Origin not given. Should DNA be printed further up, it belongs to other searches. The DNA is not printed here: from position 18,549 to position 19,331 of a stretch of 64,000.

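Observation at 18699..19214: Extra gene wedged between murG and murC in an otherwise canonical dcw cluster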

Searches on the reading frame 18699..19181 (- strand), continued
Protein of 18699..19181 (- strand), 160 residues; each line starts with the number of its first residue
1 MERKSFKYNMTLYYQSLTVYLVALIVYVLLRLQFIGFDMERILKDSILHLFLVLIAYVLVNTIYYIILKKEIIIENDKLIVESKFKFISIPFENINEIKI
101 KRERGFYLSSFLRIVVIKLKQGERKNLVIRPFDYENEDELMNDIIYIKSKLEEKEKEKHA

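Call 33: search_protein_families(library=pfam, alignment_id=A2, max_evalue=0.1)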
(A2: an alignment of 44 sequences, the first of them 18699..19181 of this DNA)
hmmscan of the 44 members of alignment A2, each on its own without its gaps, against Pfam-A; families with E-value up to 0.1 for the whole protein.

A. member 1, window:18699-19181:- (160 aa): 4 families
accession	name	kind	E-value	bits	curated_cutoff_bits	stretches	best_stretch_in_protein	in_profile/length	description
PF06922.16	CTV_P13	-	0.00081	19.9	25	1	51-123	7-75/119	Citrus tristeza virus P13 protein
PF06713.17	bPH_4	-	0.053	14.1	22.9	1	73-139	4-65/74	Bacterial PH domain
PF10882.14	bPH_5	-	0.077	13.5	22.5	0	71-104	2-35/100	Bacterial PH domain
PF19023.6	DUF5749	-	0.077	13.5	28.2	1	72-98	16-42/78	Family of unknown function (DUF5749)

B. families by the number of members that match (of 44 scanned): 41 families (the first 25 are shown)
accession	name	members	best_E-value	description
PF06713.17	bPH_4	6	0.0004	Bacterial PH domain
PF20226.3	DUF6585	5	1.7e-06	Family of unknown function (DUF6585)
PF10882.14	bPH_5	5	0.011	Bacterial PH domain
PF10756.15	bPH_6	4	2.7e-05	Bacterial PH domain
PF10864.13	DUF2663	4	0.0059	Protein of unknown function (DUF2663)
PF17255.8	EbsA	4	0.011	EbsA-like protein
PF20197.3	DUF6560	3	0.013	Family of unknown function (DUF6560)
PF20794.3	bPH_7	2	0.0002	Bacterial PH domain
PF17353.8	DUF5381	2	0.0034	Family of unknown function (DUF5381)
PF23494.1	bPH_10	2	0.0096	YqeB-like bacterial PH domain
PF04999.18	FtsL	2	0.021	Cell division protein FtsL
PF05767.17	Pox_A14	2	0.023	Poxvirus virion envelope protein A14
PF06922.16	CTV_P13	1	0.00081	Citrus tristeza virus P13 protein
PF20990.2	DUF2207_C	1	0.0023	Predicted membrane protein (DUF2207) C-terminal domain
PF07264.17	EI24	1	0.0034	Sulfate transporter CysZ/Etoposide-induced protein 2.4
PF03703.20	bPH_2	1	0.0039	Bacterial PH domain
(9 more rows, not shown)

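Call 38: fold_search(model_id=the predicted structure, library=pdb)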
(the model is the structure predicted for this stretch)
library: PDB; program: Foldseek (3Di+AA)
matches with E <= 10: 322; with E <= 0.001: 0
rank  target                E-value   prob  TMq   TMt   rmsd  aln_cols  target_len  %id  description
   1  3voq_B                5.0e-03  1.00  0.37  0.50   3.4        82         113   21  Crystal structure of the pleckstrin homology domain of human Sin1, a TORC2 subunit (released 2012-04-11)
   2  3to1_A                7.5e-03  1.00  0.35  0.27   3.5        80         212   16  Two surfaces on Rtt106 mediate histone binding and chaperone activity (released 2011-12-21)
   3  7xti_j                7.5e-03  0.99  0.29  0.11  10.6       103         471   16  RNA polymerase II elongation complex transcribing a nucleosome (EC58hex) (released 2022-10-12)
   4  9wmw_j                7.5e-03  0.99  0.29  0.11  10.6       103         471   16  Co-transcriptional histone H3K36 methylation complex containing RNA polymerase II elongation complex, Set2, and the up (released 2025-12-24)
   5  4tyz_A                1.1e-02  1.00  0.38  0.53   2.6        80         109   12  Crystal structure of the C-terminal domain of an unknown protein from Leishmania infantum (released 2014-08-06)
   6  2gcl_B                1.1e-02  1.00  0.32  0.22   2.8        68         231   12  Structure of the Pob3 Middle domain (released 2006-05-23)
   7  3tvv_B                1.4e-02  1.00  0.40  0.29   3.6        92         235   13  Structure of the tandem PH domains of Rtt106 (residues 68-315) (released 2012-02-01)
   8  7nky_Q                1.4e-02  0.96  0.29  0.13  10.8       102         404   18  RNA Polymerase II-Spt4/5-nucleosome-FACT structure (released 2021-07-07)
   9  9eh2_y                1.5e-02  1.00  0.29  0.12   6.6        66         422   15  RNA polymerase II-DSIF-SPT6-PAF1c-TFIIS-IWS1-SETD2-FACT nucleosome upstream (released 2024-12-18)
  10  7xtd_j                1.6e-02  0.97  0.30  0.11  10.8       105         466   16  RNA polymerase II elongation complex transcribing a nucleosome (EC58oct) (released 2022-09-07)
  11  3gyp                  1.7e-02  1.00  0.30  0.22   3.1        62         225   13  Rtt106p (released 2009-12-08)
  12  4kha_A                1.9e-02  1.00  0.31  0.15   2.6        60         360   18  Structural basis of histone H2A-H2B recognition by the essential chaperone FACT (released 2013-05-29)
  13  7xsx_j                2.0e-02  0.97  0.30  0.11  11.6       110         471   15  RNA polymerase II elongation complex transcribing a nucleosome (EC49) (released 2022-09-07)
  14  7nky_O                2.2e-02  1.00  0.32  0.13   2.7        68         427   13  RNA Polymerase II-Spt4/5-nucleosome-FACT structure (released 2021-07-07)
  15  3fss                  2.4e-02  1.00  0.33  0.25   3.6        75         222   15  Structure of the tandem PH domains of Rtt106 (released 2009-12-22)
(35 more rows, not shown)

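Call 40: list_cluster_members(proteins=[P0170, P0172, P0021, P0022, P0024, P0028, P0034, P0065, P0115, P0105])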
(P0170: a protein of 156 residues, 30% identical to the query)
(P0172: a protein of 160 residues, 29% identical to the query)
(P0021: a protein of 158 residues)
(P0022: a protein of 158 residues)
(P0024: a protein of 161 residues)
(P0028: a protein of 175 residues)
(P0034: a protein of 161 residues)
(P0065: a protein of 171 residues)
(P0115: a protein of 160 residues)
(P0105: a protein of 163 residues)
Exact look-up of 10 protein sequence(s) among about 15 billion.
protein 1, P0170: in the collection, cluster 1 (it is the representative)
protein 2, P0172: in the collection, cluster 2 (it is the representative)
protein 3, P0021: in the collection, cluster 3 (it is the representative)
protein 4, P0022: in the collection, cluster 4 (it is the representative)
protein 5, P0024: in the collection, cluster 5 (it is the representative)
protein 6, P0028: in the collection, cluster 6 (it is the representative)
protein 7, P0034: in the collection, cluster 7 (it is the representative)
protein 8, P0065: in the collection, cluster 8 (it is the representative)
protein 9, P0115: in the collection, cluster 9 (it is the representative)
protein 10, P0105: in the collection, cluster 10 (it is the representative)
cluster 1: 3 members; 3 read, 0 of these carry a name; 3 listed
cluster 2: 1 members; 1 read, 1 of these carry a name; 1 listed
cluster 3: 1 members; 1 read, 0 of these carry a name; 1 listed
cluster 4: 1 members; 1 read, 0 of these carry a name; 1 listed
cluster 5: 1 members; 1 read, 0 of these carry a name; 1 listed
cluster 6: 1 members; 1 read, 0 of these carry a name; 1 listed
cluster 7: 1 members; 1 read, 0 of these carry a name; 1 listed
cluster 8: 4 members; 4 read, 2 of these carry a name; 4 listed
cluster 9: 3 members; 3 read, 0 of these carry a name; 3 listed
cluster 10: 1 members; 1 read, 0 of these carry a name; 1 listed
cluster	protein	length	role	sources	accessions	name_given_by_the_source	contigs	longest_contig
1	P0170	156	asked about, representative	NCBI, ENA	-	-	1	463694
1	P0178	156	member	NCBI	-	-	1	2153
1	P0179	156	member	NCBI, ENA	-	-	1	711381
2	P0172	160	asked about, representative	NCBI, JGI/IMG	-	hypothetical protein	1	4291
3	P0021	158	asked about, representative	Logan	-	-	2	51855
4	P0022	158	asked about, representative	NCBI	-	-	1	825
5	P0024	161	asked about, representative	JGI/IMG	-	-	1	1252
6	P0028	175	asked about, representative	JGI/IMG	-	-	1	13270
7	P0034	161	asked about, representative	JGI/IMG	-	-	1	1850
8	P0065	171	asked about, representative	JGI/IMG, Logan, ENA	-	hypothetical protein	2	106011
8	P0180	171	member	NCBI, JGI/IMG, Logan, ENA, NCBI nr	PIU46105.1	MAG: hypothetical protein COS95_00350 [Ignavibacteriales bacterium ...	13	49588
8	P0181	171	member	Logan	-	-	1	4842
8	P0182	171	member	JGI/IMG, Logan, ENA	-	-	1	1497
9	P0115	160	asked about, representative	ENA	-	-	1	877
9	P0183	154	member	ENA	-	-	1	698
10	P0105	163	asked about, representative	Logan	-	-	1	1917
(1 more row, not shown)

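Call 41: find_encoding_contigs(protein=P0143, flank=8000, max_places=1)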
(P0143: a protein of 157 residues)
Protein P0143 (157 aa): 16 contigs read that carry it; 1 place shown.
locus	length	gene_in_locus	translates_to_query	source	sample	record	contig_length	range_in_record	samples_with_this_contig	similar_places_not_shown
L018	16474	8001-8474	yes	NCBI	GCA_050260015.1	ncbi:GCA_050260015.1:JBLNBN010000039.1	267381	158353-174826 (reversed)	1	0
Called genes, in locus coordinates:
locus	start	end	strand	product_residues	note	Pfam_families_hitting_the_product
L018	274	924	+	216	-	PF01121:CoaE, PF13238:AAA_18 (weak)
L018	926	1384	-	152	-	PF03330:DPBB_1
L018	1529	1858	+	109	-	-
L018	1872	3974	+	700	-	PF03717:PBP_dimer, PF00905:Transpeptidase, PF03793:PASTA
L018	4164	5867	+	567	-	PF05496:RuvB_N (faint), PF13177:DNA_pol3_delta2, PF00004:AAA, PF07728:AAA_5 (faint), PF22608:DNAX_ATPase_lid, PF12169:DNA_pol3_gamma3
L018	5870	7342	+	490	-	PF01026:TatD_DNase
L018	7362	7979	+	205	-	PF14681:UPRTase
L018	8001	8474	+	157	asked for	-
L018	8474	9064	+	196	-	-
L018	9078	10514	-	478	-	PF00004:AAA (weak), PF07728:AAA_5 (faint), PF07724:AAA_2, PF00004:AAA (weak)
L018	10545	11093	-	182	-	PF00227:Proteasome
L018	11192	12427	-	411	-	-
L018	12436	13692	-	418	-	-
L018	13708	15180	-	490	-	PF08323:Glyco_transf_5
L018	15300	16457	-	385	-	PF07786:HGSNAT_cat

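Call 42: find_encoding_contigs(protein=P0170, flank=8000, max_places=1)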
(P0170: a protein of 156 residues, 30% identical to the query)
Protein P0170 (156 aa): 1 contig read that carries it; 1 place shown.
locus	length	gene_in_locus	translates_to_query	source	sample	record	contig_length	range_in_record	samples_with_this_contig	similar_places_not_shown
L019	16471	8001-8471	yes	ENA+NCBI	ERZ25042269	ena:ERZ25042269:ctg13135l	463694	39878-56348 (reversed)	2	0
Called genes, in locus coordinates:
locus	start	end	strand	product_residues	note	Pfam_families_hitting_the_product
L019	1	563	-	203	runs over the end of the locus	-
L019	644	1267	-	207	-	-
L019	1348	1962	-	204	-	-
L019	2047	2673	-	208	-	-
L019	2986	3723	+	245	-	-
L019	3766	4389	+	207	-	-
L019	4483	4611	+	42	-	-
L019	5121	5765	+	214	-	-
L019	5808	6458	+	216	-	-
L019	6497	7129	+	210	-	-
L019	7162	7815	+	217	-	-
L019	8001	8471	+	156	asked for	-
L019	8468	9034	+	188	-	-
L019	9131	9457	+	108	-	PF00085:Thioredoxin, PF08534:Redoxin (faint), PF13098:Thioredoxin_2, PF13192:Thioredoxin_3 (weak), PF13905:Thioredoxin_8 (faint)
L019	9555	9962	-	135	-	-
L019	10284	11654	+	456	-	PF00474:SSF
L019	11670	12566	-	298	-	PF06167:Peptidase_M90, PF02810:SEC-C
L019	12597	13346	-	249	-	PF00106:adh_short, PF08659:KR, PF13460:NAD_binding_10 (weak), PF13561:adh_short_C2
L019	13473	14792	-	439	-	-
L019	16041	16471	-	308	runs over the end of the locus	PF00551:Formyl_trans_N, PF02911:Formyl_trans_C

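Call 44: search_protein_families(library=pfam, proteins=[L015:6502-7140:+, L018:8474-9064:+, L019:8468-9034:+], max_evalue=1)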
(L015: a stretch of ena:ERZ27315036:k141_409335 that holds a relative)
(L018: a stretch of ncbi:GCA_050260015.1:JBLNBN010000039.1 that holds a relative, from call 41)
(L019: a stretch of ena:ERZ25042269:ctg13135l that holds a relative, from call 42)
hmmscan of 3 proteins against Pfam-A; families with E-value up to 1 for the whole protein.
L015:6502-7140:+ (212 aa): 0 families

L018:8474-9064:+ (196 aa): 0 families

L019:8468-9034:+ (188 aa): 0 families

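Call 46: search_protein_families(library=ncbifam, proteins=[L015:6502-7140:+, L018:8474-9064:+, L019:8468-9034:+, L019:7162-7815:+], max_evalue=10)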
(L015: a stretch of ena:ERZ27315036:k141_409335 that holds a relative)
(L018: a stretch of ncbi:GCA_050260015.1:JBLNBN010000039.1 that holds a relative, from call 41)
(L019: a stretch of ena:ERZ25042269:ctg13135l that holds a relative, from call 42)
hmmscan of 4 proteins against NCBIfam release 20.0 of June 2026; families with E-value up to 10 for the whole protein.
L015:6502-7140:+ (212 aa): 0 families

L018:8474-9064:+ (196 aa): 1 family
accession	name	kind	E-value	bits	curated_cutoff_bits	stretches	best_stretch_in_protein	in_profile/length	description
TIGR02127.1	pyrF_sub2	equivalog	0.042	13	110.6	1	51-122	11-88/261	orotidine-5'-phosphate decarboxylase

L019:8468-9034:+ (188 aa): 0 families

L019:7162-7815:+ (217 aa): 2 families
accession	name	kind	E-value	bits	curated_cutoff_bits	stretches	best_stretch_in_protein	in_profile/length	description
NF049866.1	outer_TDE1717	subfamily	0.0024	17.8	135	1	7-195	4-186/210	TDE1717 family outer membrane beta-barrel protein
NF005077.0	PRK06504.1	subfamily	0.21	10.7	590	1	16-59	136-179/390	acetyl-CoA C-acetyltransferase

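Call 50: find_related_loci(query=A4, collection=metagenome_contigs, flank=3000)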
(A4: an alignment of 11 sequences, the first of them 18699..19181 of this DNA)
Query A4 (160 aa) in metagenome_contigs; peptide patterns used: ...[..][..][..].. (x = any residue, [..] = any of these).
600 stretches matched a pattern (row limit reached: there are more); 147 encode a relative of the query (tblastn E <= 1e-3); the best 80 are kept; 80 distinct loci.
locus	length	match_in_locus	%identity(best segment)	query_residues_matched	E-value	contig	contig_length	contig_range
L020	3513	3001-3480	54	1-160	3e-54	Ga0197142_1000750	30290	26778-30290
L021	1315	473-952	53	1-160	6e-54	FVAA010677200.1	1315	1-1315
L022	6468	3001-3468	56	1-156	5e-47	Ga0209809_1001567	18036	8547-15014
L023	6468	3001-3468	37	1-157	3e-29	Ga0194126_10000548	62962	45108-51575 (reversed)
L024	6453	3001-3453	35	3-154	3e-26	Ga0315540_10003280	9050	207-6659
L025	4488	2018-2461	37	6-154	6e-26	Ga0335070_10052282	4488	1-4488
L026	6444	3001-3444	36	3-154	2e-25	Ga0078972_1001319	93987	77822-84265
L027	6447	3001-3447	38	3-152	7e-25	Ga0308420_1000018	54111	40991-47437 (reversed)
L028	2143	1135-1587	34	3-154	9e-25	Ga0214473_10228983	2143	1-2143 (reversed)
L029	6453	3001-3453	34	2-153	2e-24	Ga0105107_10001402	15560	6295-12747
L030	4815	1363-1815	34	3-154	3e-24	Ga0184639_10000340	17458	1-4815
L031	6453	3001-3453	36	3-154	7e-24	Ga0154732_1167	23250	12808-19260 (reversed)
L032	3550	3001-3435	36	6-151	3e-23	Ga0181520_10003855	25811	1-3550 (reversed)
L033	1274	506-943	35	6-152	2e-23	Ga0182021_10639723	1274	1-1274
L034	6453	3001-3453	34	1-152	4e-23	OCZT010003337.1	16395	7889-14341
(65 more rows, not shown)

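Call 53: search_solved_structures(query=A2, max_evalue=10, show_alignments=2)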
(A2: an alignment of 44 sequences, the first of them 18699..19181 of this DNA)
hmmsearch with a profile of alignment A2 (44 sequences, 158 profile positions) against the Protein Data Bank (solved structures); distinct sequences matched with E-value up to 10: 2.
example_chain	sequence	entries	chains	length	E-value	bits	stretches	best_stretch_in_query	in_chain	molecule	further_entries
2e8c_A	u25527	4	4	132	0.22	14.2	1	55-126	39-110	Hypothetical protein Aq_1549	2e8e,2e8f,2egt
2vm9_A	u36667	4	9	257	0.49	13.1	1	92-149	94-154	DISCOIDIN-2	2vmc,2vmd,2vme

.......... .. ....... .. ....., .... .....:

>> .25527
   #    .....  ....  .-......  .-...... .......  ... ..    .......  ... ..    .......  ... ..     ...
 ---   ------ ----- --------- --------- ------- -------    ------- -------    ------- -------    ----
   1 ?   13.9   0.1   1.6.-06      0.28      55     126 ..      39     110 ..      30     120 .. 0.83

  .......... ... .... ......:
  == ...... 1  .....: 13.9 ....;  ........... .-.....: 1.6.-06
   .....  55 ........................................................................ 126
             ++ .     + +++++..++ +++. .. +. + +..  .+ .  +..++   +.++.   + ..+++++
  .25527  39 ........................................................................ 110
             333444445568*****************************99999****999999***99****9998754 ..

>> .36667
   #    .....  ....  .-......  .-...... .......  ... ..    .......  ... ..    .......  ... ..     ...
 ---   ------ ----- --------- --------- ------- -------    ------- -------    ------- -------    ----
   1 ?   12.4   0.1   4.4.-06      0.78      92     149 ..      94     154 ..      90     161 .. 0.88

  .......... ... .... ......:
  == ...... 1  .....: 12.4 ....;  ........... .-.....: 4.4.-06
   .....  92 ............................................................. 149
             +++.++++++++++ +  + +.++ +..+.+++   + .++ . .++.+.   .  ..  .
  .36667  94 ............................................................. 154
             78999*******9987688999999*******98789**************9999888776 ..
